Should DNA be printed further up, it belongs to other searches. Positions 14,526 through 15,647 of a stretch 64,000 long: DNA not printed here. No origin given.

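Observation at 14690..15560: Low-GC island encoding a standalone class III nucleotidyl cyclase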

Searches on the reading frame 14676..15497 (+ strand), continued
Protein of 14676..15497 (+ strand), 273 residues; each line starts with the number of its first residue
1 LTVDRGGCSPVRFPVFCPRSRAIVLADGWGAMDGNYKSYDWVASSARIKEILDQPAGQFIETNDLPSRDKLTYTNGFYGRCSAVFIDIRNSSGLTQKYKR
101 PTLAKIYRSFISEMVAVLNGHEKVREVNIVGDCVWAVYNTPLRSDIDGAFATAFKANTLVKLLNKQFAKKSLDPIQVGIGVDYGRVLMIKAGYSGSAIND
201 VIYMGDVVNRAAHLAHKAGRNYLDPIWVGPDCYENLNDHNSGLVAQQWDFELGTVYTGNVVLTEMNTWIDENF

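Call 10: find_encoding_contigs(protein=P0037, flank=6000, max_places=3)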
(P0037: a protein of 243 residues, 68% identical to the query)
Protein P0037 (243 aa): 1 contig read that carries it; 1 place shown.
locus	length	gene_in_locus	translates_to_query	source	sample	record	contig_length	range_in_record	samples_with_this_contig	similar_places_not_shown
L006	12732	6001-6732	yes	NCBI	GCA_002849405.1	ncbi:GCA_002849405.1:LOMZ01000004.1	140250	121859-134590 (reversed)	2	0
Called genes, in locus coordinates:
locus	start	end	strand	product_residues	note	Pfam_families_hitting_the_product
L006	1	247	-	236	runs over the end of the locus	-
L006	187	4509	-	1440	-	PF28553:WH_1, PF28554:DUF8437, PF00176:SNF2-rel_dom (faint), PF04851:ResIII (faint), PF28555:Helicase_dom, PF00271:Helicase_C (weak)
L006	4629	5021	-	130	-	-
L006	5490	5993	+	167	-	PF18967:PycTM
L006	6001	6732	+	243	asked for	PF00211:Guanylate_cyc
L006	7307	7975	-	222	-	-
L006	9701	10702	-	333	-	PF13011:LZ_Tnp_IS481, PF13384:HTH_23, PF13518:HTH_28, PF13551:HTH_29, PF13565:HTH_32, PF00665:rve, PF13683:rve_3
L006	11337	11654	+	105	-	-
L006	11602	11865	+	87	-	PF08327:AHSA1 (weak)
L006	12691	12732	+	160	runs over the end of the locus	-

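Call 13: find_encoding_contigs(protein=P0001, flank=10000, max_places=4)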
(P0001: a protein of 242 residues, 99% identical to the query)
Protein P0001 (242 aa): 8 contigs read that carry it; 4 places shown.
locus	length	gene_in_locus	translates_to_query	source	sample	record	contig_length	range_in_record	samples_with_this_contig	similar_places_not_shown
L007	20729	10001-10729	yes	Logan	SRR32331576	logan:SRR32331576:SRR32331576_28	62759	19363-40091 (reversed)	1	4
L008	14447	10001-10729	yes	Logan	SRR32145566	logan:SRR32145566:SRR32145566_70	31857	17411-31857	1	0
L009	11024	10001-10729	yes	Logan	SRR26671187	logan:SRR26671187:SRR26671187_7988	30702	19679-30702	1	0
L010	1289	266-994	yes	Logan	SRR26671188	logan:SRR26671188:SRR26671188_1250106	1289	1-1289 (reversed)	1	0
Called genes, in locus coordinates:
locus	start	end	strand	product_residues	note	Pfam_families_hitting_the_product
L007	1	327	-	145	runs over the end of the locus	-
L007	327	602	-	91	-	-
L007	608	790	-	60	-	-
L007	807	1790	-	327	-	-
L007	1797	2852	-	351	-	-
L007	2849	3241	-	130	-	-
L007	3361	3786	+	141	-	-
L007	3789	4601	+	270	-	-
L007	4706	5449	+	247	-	PF10935:DUF2637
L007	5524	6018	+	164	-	-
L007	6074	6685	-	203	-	-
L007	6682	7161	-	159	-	-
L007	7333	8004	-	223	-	PF18967:PycTM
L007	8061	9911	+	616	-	PF04760:IF2_N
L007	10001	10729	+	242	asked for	PF00211:Guanylate_cyc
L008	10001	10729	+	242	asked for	PF00211:Guanylate_cyc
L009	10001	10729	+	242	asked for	PF00211:Guanylate_cyc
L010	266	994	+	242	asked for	PF00211:Guanylate_cyc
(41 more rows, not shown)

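Call 31: find_related_loci(query=A1, collection=genome_contigs, flank=5000)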
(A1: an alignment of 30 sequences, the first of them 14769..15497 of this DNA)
Query A1 (242 aa) in genome_contigs; peptide patterns used: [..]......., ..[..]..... (x = any residue, [..] = any of these).
93 stretches matched a pattern; 57 encode a relative of the query (tblastn E <= 1e-3); 56 distinct loci.
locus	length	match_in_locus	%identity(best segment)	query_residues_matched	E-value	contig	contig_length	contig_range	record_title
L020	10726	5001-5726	99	1-242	7e-163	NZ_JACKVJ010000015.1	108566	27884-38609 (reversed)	Mycolicibacterium houstonense strain DSM 44676 MHOUDSM44676_contig000023, whole genome shotgun sequence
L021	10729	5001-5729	79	1-242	4e-131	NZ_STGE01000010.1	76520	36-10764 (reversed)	Mycolicibacterium sp. CR10 CR10_ctg010, whole genome shotgun sequence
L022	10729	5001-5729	77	1-242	4e-130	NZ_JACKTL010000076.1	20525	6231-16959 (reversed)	Mycolicibacterium hodleri strain DSM 44183 MHODDSM44183_contig000076, whole genome shotgun sequence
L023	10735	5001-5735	70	1-241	4e-119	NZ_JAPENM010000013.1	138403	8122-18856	Aldersonia sp. NBC_00410 NBC_00410_26, whole genome shotgun sequence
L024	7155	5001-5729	72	1-241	9e-116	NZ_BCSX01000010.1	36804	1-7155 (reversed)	Mycolicibacterium brisbanense strain JCM15654, whole genome shotgun sequence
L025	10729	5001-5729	70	1-242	4e-113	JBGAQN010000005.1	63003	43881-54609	MAG: Dermatophilaceae bacterium isolate MAG_MBR_AS.62 MBRAS-62_scaffold_711, whole genome shotgun sequence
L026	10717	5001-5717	69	1-239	1e-111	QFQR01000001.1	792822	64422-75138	MAG: Leifsonia xyli isolate S2_003_000_R2_12 S2_003_000_R2_scaffold_1, whole genome shotgun sequence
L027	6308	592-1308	69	1-239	1e-111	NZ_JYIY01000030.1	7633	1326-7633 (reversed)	Microbacterium ginsengisoli strain DSM 18659 RR49_contig000030, whole genome shotgun sequence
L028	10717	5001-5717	69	1-239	3e-111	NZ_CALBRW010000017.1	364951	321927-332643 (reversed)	MAG: uncultured Microbacterium sp. isolate SRR3997478_bin.61_CONCOCT_v1.1_MAG ERZ778018.28, whole genome shotgun sequenc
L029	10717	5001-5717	69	1-239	3e-111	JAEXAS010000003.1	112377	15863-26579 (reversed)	MAG: Actinomycetes bacterium isolate OH_SFB_40 k127_123869, whole genome shotgun sequence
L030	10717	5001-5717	69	1-239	3e-111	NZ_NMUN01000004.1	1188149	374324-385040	Microbacterium sp. BR1 cont04, whole genome shotgun sequence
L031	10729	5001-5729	68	1-242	7e-110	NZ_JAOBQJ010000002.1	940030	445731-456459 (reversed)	Flexivirga meconopsidis strain Q11 NODE_2, whole genome shotgun sequence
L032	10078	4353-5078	67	1-242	5e-110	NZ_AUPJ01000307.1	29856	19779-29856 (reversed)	Arthrobacter sp. TB 26 ctg307, whole genome shotgun sequence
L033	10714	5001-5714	70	1-238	4e-110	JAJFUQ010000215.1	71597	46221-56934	MAG: Nocardiaceae bacterium isolate bin.485 k141_190765, whole genome shotgun sequence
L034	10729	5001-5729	67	1-242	3e-109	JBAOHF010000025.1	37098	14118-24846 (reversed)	MAG: Nocardioides sp. isolate AS_Ams2_Bin10 np1-np2_contig_28031, whole genome shotgun sequence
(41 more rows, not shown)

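Call 38: search_protein_families(library=phrogs, proteins=[window:14769-15497:+], max_evalue=0.01)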
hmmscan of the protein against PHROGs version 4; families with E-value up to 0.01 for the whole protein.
window:14769-15497:+ (242 aa): 1 family
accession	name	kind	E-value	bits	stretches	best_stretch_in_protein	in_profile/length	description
phrog_35576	-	unknown function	2.3e-09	37.1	1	50-201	430-584/681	-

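Call 39: search_protein_families(library=ncbifam, proteins=[window:14769-15497:+], max_evalue=0.01)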
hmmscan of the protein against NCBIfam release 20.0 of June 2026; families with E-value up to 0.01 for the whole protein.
window:14769-15497:+ (242 aa): 0 families

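Call 40: predict_structure(alignment_id=A1)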
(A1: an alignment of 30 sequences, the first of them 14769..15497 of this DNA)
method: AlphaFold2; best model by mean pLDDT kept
length: 242 residues; sequences in the alignment: 30
mean_pLDDT: 90.6   pTM: 0.87
mean pLDDT of the five models: 90.6, 88.6, 88.3, 88.3, 87.4
residues with pLDDT >= 90: 165; 70-90: 63; 50-70: 13; < 50: 1
segments of 3 or more residues with pLDDT < 50: none
pLDDT, mean of each block of 10 residues (from residue 1): 70 86 78 86 88 94 92 95 96 90 93 96 98 97 96 90 65 87 93 95 98 96 97 97 95
secondary structure, 60 per line:
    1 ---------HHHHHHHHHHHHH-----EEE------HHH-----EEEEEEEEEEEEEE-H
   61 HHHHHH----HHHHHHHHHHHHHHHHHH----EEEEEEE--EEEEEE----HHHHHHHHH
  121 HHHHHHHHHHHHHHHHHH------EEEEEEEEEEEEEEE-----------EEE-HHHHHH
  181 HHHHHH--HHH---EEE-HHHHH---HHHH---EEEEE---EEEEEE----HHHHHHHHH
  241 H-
elements in order: H10-22 E28-30 E45-58 H60-66 H71-88 E93-99 E102-107 H112-138 E145-159 E171-173 H175-186 E195-197 H199-203 H207-210 E214-218 E222-227 H232-241

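Call 43: fold_search(model_id=the predicted structure, library=pdb)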
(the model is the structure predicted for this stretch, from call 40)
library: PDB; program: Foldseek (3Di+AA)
matches with E <= 10: 1209; with E <= 0.001: 171
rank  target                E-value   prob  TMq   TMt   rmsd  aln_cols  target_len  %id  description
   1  7r65_A                5.9e-15  1.00  0.77  0.81   3.0       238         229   22  Crystal structure of a bacterial cyclic UMP synthase from Burkholderia cepacia LK29 (released 2021-10-13)
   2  8jsz_A                5.6e-13  1.00  0.75  0.70   6.5       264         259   19  Crystal structure of a uridylate cyclase from Anabaena sp. (released 2024-07-03)
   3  2w01_C                1.9e-11  1.00  0.62  0.74   3.5       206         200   16  Crystal structure of the guanylyl cyclase Cya2 (released 2008-09-30)
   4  6fht_A                8.1e-11  1.00  0.63  0.22   3.4       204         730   16  Crystal structure of an artificial phytochrome regulated adenylate/guanylate cyclase in its dark adapted Pr form (released 2018-04-18)
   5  3r5g_B                1.4e-10  1.00  0.62  0.75   2.7       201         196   16  Crystal structure of the adenylyl cyclase CyaB from P. aeruginosa (released 2012-01-11)
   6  9f1w                  1.4e-10  1.00  0.61  0.44  10.7       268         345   20  SFX room temperature structure of Oscillatoria acuminata adenylyate cyclase. (released 2025-02-26)
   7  5mbk                  1.9e-10  1.00  0.65  0.48   8.7       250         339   19  Structure of a bacterial light-regulated adenylyl cylcase (released 2017-04-05)
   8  6fht_B                2.0e-10  1.00  0.62  0.22   3.5       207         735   16  Crystal structure of an artificial phytochrome regulated adenylate/guanylate cyclase in its dark adapted Pr form (released 2018-04-18)
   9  9f1x                  2.4e-10  1.00  0.62  0.44   9.8       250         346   18  SSX room temperature structure of Oscillatoria acuminata adenylyate cyclase. (released 2025-02-26)
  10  3r5g_A                2.6e-10  1.00  0.61  0.75   2.8       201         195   15  Crystal structure of the adenylyl cyclase CyaB from P. aeruginosa (released 2012-01-11)
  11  2w01_B                3.3e-10  1.00  0.61  0.74   3.2       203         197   16  Crystal structure of the guanylyl cyclase Cya2 (released 2008-09-30)
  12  5m27_B                3.3e-10  1.00  0.63  0.46   9.2       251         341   18  Structure of a bacterial light-regulated adenylyl cylcase (released 2017-04-05)
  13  4yut_A                3.5e-10  1.00  0.63  0.45  10.0       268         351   19  Crystal structure of photoactivated adenylyl cyclase of a cyanobacteriaOscillatoria acuminata in orthorhombic form (released 2016-06-01)
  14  9f1y                  3.9e-10  1.00  0.62  0.44   9.9       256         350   18  Crystal structure of Oscillatoria acuminata adenylyate cyclase at 100K (released 2025-02-26)
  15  1wc4_A                4.4e-10  1.00  0.64  0.77   3.2       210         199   16  Soluble adenylyl cyclase CyaC from S. platensis in complex with alpha, beta-methylene-ATP and Europium (released 2004-12-20)
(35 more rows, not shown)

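Call 57: search_dna_similar(query=window:14769-15497:+, collection=plasmids, mode=protein, max_rows=30)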
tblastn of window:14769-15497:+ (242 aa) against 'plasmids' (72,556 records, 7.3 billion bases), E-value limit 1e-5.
Records with a match: 44; places in all: 46; records where one place covers at least 80% of the query: 27.
Best place of each record, by identity: 80-90% 4; 60-80% 4; <60% 36.
By first word of the organism name: Lactiplantibacillus 13; Mycobacterium 4; Cytobacillus 4; Bacillus 3; Enterococcus 3; Paenarthrobacter 2; Curtobacterium 2; Paenibacillus 2; Clostridium 1; Paraclostridium 1; and 9 more.
By predicted mobility (MOB-suite, as given by PLSDB): mobilizable 24; non-mobilizable 18; conjugative 2.
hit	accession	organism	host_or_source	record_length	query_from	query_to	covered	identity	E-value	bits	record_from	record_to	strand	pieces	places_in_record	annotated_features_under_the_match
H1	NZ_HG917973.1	Mycobacterium marinum E11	-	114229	1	242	100%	82.3%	4e-132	417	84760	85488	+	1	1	adenylate/guanylate cyclase domain-containing protein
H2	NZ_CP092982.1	Mycobacterium marinum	Oncorhynchus kisutch,whole organism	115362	1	242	100%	82.3%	4e-132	417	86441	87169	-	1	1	adenylate/guanylate cyclase domain-containing protein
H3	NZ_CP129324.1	Mycobacterium marinum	Dead fish from aquarium in Philadelphia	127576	1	242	100%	82.3%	4e-132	417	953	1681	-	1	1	adenylate/guanylate cyclase domain-containing protein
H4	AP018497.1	Mycobacterium marinum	-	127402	1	242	100%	81.3%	4e-104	425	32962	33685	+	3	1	hypothetical protein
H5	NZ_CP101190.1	Paenarthrobacter ureafaciens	mixed culture,soil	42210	1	242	100%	65.7%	2e-104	338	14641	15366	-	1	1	adenylate/guanylate cyclase domain-containing protein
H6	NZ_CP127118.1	Paenarthrobacter sp. R1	cell culture,sediment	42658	1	242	100%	65.7%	2e-104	338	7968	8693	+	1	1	adenylate/guanylate cyclase domain-containing protein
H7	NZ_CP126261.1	Curtobacterium sp. MCJR17_020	-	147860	1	239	99%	66.3%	2e-100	326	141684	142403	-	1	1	adenylate/guanylate cyclase domain-containing protein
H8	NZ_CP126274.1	Curtobacterium sp. MCBD17_040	-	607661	1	240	99%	65.4%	5e-101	328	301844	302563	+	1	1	adenylate/guanylate cyclase domain-containing protein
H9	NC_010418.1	Clostridium botulinum A3 str. Loch Maree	-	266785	8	241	97%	46.6%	3e-65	226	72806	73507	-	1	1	adenylate/guanylate cyclase domain-containing protein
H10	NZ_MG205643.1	Paraclostridium sordellii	Equine disease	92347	13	241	95%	47.6%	1e-66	229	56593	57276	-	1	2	adenylate/guanylate cyclase domain-containing protein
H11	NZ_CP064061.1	Anoxybacillus caldiproteolyticus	cell culture,NEB433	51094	1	240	99%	44.1%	1e-60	213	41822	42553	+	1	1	adenylate/guanylate cyclase domain-containing protein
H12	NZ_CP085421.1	Priestia megaterium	single cell,soil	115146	1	238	98%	41.6%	2e-57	203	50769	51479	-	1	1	adenylate/guanylate cyclase domain-containing protein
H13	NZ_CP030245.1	Lactiplantibacillus plantarum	tissue sample,turbot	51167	4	240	98%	39.6%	1e-36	143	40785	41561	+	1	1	adenylate/guanylate cyclase domain-containing protein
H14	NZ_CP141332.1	Lactiplantibacillus plantarum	whole organism,fermented food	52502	4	240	98%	39.6%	1e-36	143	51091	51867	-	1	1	adenylate/guanylate cyclase domain-containing protein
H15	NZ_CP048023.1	Lactiplantibacillus plantarum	Canine,Single cell,Canine feces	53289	4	240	98%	39.6%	1e-36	143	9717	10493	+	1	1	adenylate/guanylate cyclase domain-containing protein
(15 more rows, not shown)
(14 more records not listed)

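Call 58: get_annotated_region(hit=H1, flank=9000)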
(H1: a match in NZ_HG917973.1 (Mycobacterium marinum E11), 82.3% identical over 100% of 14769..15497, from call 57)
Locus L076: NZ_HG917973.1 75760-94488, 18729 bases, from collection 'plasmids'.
description: Mycobacterium marinum E11 plasmid pRAW, complete sequence
organism: Mycobacterium marinum E11 (NCBI taxid 1131442)
taxonomy: Bacteria; Actinomycetota; Actinomycetes; Mycobacteriales; Mycobacteriaceae; Mycobacterium; Mycobacterium marinum; Mycobacterium marinum E11
host: -; source: -; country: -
typing (MOB-suite, as given by PLSDB): mobilizable; replicon rep_cluster_1588; relaxase MOBF
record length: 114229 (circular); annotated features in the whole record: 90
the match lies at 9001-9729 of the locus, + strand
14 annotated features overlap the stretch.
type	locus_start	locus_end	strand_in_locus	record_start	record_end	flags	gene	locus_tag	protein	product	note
CDS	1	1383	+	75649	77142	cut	-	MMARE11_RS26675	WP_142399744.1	MinD/ParA family protein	-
CDS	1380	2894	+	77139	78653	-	eccD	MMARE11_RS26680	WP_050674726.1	type VII secretion integral membrane protein EccD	GO:0009306 - protein secretion [Evidence IEA]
CDS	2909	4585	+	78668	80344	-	mycP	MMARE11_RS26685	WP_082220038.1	type VII secretion-associated serine protease mycosin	GO:0009306 - protein secretion [Evidence IEA]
CDS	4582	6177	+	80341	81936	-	eccE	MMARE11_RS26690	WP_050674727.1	type VII secretion protein EccE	GO:0009306 - protein secretion [Evidence IEA]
CDS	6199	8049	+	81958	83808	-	eccA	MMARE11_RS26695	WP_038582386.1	type VII secretion AAA-ATPase EccA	GO:0009306 - protein secretion [Evidence IEA]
CDS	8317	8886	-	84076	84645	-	-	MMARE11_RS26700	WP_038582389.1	Pycsar system effector family protein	-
CDS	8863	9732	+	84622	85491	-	-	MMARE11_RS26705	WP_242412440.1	adenylate/guanylate cyclase domain-containing protein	GO:0009190 - cyclic nucleotide biosynthetic process [Evidence IEA]; GO:0035556 - intracellular signal transduction ...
CDS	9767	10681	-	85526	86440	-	-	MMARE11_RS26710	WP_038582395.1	adenylate/guanylate cyclase domain-containing protein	-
CDS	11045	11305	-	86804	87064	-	-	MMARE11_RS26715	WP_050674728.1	hypothetical protein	-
CDS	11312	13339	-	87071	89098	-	-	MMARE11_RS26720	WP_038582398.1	hypothetical protein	-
CDS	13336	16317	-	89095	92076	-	-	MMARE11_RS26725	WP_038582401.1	ATP-binding protein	-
CDS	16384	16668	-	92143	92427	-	-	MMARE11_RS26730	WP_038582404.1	hypothetical protein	-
CDS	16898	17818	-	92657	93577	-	-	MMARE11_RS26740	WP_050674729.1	conjugal transfer protein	-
CDS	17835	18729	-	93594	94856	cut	-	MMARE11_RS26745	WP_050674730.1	hypothetical protein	-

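Call 62: search_solved_structures(query=L076:9767-10681:-, max_evalue=0.01, show_alignments=1)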
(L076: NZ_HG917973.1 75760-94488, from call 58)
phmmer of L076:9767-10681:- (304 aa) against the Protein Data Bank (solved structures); distinct sequences matched with E-value up to 0.01: 2.
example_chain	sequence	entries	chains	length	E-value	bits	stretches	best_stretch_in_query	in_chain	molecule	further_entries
8jsz_A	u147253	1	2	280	1.4e-35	126.2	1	42-260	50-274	uridylate cyclase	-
7r65_A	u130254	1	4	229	2.7e-07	33.3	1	8-200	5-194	Adenylate/guanylate cyclase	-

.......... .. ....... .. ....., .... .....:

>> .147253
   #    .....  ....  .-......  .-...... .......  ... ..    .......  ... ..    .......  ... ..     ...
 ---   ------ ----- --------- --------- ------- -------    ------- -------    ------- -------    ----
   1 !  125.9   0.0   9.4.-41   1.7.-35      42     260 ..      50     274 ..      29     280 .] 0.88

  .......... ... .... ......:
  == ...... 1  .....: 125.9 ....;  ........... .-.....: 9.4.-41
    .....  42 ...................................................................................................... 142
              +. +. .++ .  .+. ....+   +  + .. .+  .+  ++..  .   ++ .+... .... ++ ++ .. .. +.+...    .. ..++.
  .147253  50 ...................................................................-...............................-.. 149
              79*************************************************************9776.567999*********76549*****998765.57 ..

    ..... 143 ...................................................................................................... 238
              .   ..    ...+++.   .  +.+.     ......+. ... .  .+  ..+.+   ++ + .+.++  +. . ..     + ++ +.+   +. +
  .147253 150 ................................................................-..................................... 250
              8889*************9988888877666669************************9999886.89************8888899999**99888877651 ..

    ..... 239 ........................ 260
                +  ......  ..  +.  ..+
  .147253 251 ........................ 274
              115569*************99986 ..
